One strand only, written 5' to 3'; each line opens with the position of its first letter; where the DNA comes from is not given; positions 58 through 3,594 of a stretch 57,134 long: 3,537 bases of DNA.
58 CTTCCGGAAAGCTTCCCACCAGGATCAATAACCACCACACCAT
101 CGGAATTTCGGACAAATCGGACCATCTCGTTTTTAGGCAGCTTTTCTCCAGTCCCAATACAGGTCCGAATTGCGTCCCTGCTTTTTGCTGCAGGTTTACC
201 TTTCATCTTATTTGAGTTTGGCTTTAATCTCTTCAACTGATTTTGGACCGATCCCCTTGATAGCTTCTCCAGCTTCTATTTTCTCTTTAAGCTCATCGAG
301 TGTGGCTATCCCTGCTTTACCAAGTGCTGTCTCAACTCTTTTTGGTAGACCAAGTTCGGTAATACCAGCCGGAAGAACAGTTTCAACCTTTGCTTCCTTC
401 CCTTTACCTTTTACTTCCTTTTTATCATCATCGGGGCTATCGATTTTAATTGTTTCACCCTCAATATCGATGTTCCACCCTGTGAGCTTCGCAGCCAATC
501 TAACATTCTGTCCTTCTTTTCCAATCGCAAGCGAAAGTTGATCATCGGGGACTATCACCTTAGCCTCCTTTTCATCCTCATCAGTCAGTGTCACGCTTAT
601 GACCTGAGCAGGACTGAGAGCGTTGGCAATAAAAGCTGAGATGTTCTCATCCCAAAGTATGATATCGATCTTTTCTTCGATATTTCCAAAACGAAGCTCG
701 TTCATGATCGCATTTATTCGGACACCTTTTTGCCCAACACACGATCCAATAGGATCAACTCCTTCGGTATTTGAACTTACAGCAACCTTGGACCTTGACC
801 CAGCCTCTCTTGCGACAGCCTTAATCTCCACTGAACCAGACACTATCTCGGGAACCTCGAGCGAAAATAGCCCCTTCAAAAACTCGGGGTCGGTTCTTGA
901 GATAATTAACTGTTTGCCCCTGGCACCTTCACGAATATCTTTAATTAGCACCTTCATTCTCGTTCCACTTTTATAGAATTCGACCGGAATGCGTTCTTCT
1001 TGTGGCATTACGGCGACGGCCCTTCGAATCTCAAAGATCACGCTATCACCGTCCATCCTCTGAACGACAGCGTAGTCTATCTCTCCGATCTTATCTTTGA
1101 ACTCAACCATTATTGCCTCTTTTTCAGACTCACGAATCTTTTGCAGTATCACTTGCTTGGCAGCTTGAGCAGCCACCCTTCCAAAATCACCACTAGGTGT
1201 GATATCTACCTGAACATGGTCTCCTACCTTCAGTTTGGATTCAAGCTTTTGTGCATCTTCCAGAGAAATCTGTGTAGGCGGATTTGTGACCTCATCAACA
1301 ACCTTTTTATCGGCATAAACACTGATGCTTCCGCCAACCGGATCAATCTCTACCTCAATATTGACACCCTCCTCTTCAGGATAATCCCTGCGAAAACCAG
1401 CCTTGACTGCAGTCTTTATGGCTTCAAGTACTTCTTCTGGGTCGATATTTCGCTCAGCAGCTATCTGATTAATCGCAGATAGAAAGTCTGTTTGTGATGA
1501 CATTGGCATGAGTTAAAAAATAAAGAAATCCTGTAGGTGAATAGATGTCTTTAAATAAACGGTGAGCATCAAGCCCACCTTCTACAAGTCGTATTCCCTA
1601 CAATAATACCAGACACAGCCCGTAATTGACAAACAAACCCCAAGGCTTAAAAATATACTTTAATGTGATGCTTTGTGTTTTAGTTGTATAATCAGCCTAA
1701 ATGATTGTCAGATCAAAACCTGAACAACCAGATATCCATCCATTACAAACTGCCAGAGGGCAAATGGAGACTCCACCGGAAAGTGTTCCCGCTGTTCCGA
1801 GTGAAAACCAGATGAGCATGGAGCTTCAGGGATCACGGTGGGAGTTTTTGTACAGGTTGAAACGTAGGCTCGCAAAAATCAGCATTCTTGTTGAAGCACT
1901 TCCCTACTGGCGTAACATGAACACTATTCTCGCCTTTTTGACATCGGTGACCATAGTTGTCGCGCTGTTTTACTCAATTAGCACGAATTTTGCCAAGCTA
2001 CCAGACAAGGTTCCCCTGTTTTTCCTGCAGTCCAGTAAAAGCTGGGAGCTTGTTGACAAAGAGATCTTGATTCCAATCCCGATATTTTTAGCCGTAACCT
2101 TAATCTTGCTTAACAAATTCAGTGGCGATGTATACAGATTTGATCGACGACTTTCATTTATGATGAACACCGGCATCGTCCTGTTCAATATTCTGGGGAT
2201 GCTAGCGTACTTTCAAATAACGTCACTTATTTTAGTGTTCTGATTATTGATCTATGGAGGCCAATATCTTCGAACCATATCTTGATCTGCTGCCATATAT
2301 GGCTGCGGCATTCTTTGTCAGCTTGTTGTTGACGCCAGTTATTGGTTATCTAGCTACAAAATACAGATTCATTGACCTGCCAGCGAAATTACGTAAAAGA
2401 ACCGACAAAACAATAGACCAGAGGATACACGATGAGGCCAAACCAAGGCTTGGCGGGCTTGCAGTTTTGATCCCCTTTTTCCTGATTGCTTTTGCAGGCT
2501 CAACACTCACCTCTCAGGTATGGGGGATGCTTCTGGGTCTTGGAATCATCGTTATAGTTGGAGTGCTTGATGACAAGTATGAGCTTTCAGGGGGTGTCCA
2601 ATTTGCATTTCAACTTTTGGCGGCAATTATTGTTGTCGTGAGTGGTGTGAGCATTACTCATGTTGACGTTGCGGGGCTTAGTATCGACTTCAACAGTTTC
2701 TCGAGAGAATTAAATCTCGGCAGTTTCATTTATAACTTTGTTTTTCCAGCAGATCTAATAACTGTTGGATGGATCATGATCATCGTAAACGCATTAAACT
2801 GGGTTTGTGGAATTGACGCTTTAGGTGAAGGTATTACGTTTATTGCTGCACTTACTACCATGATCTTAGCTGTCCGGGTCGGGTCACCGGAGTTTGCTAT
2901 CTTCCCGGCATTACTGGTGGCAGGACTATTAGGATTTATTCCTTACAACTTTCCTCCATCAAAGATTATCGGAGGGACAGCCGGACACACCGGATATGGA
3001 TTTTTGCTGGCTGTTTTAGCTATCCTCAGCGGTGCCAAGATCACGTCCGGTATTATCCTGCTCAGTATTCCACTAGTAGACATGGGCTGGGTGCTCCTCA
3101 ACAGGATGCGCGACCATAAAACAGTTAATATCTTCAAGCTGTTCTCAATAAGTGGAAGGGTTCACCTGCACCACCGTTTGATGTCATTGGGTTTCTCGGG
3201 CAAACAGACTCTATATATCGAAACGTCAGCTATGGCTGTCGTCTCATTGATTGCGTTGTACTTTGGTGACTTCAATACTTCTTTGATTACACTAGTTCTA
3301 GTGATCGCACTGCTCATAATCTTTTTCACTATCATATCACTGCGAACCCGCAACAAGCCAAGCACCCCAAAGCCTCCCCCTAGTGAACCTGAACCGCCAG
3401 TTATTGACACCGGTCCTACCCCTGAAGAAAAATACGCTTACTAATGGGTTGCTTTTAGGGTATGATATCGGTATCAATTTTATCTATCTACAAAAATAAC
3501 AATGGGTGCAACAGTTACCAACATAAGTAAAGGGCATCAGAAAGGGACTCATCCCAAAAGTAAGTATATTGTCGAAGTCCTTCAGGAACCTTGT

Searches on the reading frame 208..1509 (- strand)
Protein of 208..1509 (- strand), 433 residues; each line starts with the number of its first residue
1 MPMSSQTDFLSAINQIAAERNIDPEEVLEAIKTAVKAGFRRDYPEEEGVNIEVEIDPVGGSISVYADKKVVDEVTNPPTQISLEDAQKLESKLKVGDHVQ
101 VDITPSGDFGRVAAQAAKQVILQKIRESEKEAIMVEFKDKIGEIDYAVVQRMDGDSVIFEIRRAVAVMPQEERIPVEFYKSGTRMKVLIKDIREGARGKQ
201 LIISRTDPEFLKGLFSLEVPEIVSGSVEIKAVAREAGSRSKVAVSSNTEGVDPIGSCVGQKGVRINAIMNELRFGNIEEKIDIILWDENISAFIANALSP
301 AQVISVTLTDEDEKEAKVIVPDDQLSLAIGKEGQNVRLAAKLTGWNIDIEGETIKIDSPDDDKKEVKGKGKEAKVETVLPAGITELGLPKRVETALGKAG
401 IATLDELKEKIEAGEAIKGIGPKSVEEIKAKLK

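Call 19: search_protein_families(library=pfam, proteins=[window:208-1509:-], max_evalue=0.00001)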
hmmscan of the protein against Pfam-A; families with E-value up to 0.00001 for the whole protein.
window:208-1509:- (433 aa): 3 families
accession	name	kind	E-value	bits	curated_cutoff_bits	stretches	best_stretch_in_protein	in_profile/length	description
PF08529.16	NusA_N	-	4.1e-38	130.7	23.8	1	8-131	1-119/119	NusA N-terminal domain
PF13184.12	KH_5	-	1.2e-26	93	27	1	236-307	1-68/69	NusA-like KH domain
PF03118.21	RNA_pol_A_CTD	-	3.7e-08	33.4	23.8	1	374-433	6-66/67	Bacterial RNA polymerase, alpha chain C terminal domain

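Call 61: find_homologous_proteins(query=window:208-1509:-, max_evalue=1e-30)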
Query window:208-1509:- (433 aa): 8000 proteins with E <= 1e-30 among 8000 candidates; the best 120 are listed.
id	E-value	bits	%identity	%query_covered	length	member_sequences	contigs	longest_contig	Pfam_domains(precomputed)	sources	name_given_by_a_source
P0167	1.9e-265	898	100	100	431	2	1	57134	PF13184.13,PF26594.2,PF03118.22,PF08529.17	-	-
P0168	9.3e-196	669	75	100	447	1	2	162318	PF13184.13,PF26594.2,PF03118.22,PF08529.17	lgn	-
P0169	8.6e-193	659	73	99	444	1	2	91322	PF13184.13,PF26594.2,PF07650.24,PF03118.22,PF08529.17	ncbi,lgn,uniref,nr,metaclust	ncbi:MAG: hypothetical protein TR69_WS6001001145 [candidate division WS6 bacterium OLB20]|uniref:Tra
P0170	4.7e-192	657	73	99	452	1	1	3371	PF13184.13,PF26594.2,PF07650.24,PF03118.22,PF08529.17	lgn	-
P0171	1.4e-190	652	74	100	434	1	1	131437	PF13184.13,PF26594.2,PF07650.24,PF03118.22,PF08529.17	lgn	-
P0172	7.6e-188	643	73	99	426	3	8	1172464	PF13184.13,PF26594.2,PF07650.24,PF03118.22,PF08529.17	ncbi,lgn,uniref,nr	ncbi:MAG: transcription termination factor NusA [Candidatus Dojkabacteria bacterium]|uniref:Transcri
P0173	6.0e-187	640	71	99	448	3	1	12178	PF13184.13,PF26594.2,PF08529.17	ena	-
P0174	1.0e-185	636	71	98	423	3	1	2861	PF13184.13,PF26594.2,PF08529.17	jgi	-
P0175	2.8e-185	634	71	99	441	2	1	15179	PF13184.13,PF26594.2,PF03118.22,PF08529.17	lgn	-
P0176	4.6e-185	634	71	99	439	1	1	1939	PF13184.13,PF26594.2,PF03118.22,PF08529.17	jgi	-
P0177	7.9e-185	633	73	99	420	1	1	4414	PF13184.13,PF26594.2,PF08529.17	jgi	-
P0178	2.3e-182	625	72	99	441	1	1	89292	PF13184.13,PF26594.2,PF03118.22,PF08529.17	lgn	-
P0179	1.9e-181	622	69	99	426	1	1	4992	PF13184.13,PF26594.2,PF03118.22,PF08529.17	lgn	-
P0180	7.4e-181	620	69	99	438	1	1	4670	PF13184.13,PF26594.2,PF07650.24,PF03118.22,PF08529.17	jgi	-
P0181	5.4e-176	604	67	99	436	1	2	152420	PF13184.13,PF26594.2,PF07650.24,PF03118.22,PF08529.17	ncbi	-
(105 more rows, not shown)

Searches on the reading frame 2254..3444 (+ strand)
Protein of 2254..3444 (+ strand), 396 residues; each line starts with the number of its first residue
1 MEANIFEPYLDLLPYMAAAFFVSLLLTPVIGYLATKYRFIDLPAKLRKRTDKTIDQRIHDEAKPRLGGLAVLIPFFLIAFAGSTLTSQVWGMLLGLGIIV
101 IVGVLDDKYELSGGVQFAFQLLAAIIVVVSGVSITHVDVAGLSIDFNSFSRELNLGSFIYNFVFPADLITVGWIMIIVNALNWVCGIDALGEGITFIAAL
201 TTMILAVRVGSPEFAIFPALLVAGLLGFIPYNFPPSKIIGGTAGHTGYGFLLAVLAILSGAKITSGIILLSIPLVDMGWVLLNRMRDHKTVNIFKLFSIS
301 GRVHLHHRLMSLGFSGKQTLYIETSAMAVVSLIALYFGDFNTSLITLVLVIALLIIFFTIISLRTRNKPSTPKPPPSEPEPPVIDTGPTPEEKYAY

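Call 19: search_protein_families(library=pfam, proteins=[window:2254-3444:+], max_evalue=0.00001)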
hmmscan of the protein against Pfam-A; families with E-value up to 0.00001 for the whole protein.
window:2254-3444:+ (396 aa): 1 family
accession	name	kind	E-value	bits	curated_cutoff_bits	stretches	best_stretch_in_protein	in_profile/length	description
PF00953.26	Glycos_transf_4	-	1.3e-23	84.2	27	1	90-259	2-159/160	Glycosyl transferase family 4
